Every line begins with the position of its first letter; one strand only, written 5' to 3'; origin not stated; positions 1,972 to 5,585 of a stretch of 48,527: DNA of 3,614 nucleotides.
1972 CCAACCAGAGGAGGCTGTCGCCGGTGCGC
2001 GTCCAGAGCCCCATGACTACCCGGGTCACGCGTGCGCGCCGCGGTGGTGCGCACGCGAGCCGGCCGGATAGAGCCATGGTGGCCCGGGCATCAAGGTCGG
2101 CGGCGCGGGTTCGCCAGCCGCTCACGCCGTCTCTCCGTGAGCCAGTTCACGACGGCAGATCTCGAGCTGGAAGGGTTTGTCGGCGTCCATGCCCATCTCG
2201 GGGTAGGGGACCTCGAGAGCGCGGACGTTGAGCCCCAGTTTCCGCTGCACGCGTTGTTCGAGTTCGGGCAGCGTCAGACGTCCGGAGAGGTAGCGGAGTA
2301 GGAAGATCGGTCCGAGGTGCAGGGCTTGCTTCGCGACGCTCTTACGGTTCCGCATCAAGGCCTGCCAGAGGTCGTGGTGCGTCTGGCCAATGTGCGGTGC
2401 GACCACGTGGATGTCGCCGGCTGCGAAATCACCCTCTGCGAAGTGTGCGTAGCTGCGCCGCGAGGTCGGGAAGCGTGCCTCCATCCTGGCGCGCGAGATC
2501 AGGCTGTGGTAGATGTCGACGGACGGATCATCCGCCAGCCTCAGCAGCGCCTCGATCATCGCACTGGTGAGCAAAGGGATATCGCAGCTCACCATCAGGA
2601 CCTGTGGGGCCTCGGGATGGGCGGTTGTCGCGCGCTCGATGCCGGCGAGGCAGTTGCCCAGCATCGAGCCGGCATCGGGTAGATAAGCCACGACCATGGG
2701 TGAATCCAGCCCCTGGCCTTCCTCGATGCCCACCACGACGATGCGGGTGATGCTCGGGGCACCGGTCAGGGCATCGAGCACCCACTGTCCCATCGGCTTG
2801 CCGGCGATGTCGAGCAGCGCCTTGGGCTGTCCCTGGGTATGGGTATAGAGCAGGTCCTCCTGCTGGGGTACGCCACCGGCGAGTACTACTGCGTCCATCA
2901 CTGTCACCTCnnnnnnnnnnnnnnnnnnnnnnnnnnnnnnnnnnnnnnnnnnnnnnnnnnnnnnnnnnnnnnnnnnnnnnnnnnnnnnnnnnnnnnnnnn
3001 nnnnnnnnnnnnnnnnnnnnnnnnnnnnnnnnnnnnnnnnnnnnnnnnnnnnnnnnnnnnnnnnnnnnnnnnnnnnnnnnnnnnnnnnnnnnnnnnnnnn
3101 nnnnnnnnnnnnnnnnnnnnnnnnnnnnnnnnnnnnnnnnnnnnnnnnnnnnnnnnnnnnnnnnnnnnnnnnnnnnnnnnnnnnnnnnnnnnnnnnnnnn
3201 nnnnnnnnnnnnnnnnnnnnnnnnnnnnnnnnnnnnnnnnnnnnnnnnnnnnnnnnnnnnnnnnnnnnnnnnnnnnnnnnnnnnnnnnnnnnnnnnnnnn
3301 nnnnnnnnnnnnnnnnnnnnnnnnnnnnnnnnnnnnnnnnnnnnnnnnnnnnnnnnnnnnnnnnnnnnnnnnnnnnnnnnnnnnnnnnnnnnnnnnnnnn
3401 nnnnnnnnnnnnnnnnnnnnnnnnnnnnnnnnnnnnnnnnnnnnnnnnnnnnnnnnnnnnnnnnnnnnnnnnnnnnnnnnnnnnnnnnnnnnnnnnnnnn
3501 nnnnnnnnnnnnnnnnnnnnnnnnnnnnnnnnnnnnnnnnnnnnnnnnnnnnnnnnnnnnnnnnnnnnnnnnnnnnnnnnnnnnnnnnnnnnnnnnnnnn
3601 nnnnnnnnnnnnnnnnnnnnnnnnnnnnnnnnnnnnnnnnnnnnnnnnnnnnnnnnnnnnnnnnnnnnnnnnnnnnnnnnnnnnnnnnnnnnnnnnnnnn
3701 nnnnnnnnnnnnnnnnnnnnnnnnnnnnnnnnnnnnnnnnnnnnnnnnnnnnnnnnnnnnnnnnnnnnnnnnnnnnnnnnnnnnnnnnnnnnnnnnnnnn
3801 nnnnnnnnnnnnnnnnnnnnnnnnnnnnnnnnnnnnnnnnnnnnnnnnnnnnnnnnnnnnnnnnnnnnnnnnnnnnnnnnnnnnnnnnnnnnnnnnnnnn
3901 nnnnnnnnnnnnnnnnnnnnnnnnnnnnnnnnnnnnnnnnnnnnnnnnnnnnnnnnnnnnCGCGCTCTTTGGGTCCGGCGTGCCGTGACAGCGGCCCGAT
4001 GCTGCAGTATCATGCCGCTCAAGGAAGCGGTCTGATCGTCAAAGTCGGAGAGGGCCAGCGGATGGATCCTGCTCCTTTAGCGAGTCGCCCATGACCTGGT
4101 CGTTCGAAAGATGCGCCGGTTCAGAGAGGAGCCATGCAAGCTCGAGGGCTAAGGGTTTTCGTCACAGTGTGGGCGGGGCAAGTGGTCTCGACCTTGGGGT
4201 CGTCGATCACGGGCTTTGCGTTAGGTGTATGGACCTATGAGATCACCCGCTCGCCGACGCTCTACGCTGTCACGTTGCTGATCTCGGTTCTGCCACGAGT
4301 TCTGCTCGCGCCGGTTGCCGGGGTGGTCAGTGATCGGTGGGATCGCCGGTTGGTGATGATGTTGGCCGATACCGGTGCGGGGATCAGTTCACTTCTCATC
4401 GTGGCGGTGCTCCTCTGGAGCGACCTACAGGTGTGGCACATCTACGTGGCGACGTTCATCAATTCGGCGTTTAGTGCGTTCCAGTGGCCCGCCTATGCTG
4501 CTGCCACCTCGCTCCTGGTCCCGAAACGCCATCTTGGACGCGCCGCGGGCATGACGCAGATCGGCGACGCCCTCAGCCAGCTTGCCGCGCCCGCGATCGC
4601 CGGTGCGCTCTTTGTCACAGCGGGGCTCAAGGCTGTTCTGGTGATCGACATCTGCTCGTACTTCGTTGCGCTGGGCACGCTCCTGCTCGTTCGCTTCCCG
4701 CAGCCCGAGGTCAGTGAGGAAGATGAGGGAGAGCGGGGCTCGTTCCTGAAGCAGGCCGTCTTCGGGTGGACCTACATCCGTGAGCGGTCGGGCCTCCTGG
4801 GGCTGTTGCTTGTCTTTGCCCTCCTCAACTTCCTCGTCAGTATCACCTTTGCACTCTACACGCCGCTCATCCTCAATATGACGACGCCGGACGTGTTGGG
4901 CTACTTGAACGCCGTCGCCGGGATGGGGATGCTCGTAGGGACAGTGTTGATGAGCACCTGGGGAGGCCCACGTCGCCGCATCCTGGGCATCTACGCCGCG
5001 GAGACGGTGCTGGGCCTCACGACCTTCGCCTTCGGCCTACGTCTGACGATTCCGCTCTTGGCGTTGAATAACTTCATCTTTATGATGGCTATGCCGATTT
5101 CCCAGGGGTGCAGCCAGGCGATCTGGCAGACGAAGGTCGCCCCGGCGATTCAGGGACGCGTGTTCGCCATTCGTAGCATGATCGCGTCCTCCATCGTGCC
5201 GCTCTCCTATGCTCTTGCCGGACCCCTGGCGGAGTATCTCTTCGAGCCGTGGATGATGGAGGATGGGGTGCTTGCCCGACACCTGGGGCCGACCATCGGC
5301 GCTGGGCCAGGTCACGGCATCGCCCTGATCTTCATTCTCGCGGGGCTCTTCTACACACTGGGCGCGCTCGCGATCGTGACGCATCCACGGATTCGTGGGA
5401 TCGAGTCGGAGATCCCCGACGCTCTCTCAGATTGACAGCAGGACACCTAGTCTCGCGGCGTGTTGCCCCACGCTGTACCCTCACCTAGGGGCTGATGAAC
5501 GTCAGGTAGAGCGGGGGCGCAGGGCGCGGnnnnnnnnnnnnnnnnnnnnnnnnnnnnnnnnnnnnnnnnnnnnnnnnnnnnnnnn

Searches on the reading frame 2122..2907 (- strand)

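Call 8: search_protein_families(library=pfam, proteins=[window:2122-2907:-])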
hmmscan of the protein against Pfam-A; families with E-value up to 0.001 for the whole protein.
window:2122-2907:- (261 aa): 1 family
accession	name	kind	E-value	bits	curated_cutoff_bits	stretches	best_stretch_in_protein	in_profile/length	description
PF12804.13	NTP_transf_3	-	6.2e-16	59.4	27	1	6-132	1-118/160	MobA-like NTP transferase domain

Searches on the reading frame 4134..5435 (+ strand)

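Call 8: search_protein_families(library=pfam, proteins=[window:4134-5435:+])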
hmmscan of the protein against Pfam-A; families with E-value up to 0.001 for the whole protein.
window:4134-5435:+ (433 aa): 2 families
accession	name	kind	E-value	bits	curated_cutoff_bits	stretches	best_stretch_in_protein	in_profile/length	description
PF07690.21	MFS_1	-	4.2e-30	105.3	33.4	1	12-352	1-340/347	Major Facilitator Superfamily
PF05977.19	MFS_3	-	1.6e-20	73.5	27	1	7-332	10-326/524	Transmembrane secretion effector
